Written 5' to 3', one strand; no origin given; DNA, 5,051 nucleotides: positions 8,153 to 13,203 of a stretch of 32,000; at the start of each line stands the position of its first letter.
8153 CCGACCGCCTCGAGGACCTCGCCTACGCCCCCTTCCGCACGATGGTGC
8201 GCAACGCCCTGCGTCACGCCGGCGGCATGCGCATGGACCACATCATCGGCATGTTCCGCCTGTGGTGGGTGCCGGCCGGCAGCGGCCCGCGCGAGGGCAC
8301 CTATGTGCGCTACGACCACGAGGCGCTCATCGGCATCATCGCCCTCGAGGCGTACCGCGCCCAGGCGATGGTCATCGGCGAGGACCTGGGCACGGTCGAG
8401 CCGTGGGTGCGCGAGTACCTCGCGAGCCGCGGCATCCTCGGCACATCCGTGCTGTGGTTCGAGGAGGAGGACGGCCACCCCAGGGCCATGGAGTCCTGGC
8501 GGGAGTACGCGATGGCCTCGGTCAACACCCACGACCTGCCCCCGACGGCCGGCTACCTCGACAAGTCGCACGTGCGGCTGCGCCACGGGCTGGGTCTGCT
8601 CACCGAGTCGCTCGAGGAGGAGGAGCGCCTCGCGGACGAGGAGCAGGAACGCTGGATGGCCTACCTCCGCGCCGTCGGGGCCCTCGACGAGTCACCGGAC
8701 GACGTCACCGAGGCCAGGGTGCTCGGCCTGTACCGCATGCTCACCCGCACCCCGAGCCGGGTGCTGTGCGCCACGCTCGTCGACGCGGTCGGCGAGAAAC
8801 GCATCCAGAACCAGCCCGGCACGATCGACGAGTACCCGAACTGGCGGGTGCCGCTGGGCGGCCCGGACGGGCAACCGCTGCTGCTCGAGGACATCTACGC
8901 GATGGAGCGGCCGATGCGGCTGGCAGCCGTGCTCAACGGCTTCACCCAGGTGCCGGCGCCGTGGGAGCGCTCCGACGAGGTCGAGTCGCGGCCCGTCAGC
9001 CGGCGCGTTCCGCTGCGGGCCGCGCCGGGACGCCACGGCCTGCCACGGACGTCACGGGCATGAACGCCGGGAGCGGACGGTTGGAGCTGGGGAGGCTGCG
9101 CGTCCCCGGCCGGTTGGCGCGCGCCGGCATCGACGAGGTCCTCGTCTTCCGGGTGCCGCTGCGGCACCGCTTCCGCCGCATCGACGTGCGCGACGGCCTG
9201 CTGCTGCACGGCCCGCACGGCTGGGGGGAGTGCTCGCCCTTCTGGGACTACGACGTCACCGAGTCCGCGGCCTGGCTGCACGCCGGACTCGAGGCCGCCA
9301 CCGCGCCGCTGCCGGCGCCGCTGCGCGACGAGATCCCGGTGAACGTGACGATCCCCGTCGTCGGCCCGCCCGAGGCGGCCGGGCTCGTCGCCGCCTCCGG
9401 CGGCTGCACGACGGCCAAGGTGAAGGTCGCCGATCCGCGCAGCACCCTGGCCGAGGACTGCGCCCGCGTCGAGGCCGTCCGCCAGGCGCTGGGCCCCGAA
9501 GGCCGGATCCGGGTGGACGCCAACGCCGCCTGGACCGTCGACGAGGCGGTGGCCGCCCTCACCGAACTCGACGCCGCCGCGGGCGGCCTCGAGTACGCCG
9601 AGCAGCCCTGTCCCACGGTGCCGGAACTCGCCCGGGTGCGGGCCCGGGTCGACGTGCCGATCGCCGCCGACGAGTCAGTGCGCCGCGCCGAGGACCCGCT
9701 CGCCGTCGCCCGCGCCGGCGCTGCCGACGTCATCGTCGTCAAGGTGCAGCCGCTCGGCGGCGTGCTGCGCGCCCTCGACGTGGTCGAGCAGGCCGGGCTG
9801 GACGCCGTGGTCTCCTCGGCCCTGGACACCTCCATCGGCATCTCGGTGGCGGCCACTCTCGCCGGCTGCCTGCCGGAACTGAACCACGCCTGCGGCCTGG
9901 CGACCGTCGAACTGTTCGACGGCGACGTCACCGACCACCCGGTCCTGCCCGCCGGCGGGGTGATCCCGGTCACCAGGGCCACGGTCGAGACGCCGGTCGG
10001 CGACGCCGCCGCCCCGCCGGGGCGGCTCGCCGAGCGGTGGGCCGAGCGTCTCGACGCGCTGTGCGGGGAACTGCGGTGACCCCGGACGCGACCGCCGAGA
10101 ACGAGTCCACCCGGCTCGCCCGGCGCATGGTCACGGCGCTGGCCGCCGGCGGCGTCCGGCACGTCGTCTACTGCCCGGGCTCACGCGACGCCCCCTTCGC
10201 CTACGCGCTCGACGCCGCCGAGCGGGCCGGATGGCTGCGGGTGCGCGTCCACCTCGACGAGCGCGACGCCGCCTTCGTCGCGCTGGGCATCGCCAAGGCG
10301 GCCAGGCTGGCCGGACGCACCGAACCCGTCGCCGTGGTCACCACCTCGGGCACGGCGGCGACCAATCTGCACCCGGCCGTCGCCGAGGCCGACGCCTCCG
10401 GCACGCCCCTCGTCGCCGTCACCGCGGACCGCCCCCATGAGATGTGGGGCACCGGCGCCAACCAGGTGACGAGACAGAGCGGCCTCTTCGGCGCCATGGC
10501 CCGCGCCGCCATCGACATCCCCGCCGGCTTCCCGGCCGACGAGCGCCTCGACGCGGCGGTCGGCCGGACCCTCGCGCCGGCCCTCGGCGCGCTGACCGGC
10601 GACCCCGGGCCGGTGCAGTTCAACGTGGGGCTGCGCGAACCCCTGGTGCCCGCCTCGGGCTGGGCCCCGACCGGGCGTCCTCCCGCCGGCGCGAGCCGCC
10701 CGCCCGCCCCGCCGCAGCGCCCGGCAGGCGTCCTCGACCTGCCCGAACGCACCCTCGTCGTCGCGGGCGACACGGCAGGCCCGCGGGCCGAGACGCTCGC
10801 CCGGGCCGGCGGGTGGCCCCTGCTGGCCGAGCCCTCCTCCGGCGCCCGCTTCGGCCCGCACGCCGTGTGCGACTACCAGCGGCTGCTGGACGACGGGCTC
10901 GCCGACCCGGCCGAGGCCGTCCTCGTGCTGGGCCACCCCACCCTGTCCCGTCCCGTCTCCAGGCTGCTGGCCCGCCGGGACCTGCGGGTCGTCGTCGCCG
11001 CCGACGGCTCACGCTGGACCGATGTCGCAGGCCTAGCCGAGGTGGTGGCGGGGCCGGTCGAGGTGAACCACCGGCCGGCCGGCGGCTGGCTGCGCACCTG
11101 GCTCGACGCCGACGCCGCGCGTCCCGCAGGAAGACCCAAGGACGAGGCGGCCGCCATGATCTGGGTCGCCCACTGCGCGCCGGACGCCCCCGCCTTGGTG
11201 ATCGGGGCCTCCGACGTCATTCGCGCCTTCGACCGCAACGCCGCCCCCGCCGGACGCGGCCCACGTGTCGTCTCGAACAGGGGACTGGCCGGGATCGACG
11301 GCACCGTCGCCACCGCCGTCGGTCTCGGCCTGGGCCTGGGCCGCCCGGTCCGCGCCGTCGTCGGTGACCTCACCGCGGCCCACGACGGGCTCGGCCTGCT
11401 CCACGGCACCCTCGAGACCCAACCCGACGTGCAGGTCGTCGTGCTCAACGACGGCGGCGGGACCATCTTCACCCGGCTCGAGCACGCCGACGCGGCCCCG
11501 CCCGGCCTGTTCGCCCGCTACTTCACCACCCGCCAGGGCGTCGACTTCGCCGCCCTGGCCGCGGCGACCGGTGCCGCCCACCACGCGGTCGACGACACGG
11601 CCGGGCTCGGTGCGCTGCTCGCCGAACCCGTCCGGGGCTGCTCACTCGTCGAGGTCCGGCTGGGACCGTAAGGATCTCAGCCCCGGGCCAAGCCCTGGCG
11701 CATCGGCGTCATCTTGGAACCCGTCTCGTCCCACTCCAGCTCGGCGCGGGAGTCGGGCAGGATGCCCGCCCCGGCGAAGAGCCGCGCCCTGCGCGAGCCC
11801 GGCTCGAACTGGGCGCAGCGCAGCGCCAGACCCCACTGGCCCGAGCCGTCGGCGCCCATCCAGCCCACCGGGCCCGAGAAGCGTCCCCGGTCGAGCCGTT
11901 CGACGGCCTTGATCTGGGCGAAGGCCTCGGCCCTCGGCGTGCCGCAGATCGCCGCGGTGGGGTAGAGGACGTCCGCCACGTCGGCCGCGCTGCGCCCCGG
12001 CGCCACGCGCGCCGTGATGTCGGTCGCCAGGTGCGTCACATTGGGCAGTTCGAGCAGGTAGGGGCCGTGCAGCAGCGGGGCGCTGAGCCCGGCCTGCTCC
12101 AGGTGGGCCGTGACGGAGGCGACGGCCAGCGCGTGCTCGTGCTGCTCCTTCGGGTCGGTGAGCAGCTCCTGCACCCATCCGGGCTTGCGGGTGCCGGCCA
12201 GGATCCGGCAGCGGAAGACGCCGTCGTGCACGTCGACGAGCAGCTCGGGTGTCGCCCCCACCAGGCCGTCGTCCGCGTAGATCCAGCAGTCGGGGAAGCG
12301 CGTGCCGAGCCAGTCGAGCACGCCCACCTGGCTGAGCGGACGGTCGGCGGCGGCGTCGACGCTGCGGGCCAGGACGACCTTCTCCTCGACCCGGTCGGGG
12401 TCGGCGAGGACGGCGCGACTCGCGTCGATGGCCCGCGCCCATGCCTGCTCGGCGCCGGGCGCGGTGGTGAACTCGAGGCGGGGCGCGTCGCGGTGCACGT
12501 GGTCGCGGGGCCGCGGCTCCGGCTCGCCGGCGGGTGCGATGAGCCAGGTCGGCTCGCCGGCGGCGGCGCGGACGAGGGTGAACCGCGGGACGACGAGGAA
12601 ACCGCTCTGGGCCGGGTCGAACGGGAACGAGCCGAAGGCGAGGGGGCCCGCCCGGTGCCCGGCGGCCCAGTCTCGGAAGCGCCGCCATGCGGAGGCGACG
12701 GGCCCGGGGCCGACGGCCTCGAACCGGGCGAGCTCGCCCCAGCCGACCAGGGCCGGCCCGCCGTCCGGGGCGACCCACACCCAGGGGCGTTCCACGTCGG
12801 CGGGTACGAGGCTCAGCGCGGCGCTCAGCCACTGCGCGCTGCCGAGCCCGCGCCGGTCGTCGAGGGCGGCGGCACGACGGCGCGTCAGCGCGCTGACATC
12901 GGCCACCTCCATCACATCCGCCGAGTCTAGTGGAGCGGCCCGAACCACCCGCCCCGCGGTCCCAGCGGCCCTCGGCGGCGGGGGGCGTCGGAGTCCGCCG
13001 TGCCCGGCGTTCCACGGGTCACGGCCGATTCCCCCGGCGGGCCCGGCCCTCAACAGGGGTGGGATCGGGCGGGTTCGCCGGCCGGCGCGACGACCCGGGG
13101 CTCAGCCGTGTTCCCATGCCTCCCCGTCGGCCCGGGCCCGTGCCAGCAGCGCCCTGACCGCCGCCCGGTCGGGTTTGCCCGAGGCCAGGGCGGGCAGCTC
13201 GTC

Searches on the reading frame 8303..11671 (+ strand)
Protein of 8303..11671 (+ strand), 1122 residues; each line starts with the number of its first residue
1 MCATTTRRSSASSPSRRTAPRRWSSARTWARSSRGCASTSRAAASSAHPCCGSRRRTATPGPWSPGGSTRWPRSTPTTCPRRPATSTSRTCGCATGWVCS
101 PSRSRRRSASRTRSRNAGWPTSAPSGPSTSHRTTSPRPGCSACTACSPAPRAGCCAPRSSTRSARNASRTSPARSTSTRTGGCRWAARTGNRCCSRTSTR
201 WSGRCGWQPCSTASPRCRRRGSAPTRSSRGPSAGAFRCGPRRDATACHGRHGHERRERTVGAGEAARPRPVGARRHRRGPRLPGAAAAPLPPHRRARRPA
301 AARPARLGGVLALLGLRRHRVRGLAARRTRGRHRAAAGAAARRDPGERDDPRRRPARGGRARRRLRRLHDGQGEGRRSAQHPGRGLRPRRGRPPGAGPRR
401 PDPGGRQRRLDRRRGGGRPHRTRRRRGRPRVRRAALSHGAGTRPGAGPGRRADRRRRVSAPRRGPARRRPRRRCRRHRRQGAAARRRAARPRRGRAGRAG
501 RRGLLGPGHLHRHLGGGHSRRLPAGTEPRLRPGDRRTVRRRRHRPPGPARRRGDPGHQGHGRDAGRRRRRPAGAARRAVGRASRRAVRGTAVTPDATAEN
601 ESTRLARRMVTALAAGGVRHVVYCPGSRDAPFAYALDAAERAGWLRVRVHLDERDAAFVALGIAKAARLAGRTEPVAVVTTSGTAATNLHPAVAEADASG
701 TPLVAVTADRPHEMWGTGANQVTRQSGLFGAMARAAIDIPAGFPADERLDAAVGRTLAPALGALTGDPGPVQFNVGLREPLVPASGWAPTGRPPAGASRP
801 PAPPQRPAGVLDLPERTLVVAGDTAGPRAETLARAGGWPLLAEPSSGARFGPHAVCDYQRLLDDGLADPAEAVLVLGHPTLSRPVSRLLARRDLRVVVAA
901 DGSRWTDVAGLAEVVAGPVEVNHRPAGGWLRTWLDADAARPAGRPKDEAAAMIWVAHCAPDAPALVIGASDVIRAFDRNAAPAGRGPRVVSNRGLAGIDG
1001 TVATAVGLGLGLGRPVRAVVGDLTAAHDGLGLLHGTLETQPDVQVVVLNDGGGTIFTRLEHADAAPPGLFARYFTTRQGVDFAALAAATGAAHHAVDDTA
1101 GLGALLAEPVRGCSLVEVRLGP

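Call 24: search_protein_families(library=pfam, proteins=[window:8303-11671:+], max_evalue=0.00001)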
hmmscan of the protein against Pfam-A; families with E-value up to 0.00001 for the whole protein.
window:8303-11671:+ (1122 aa): 2 families
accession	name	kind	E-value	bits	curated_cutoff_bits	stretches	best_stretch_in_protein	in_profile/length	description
PF02776.23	TPP_enzyme_N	-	1.6e-16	60.6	26.8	1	605-723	3-114/119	Thiamine pyrophosphate enzyme, N-terminal TPP binding domain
PF02775.26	TPP_enzyme_C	-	3.4e-06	27.4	21.9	1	986-1118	18-151/151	Thiamine pyrophosphate enzyme, C-terminal TPP binding domain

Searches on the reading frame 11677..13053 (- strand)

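Call 24: search_protein_families(library=pfam, proteins=[window:11677-13053:-], max_evalue=0.00001)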
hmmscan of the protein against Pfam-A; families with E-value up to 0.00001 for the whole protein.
window:11677-13053:- (458 aa): 1 family
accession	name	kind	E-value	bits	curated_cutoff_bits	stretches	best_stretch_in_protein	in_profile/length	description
PF00425.24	Chorismate_bind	-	5.5e-49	167.5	27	1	204-447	4-257/257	chorismate binding enzyme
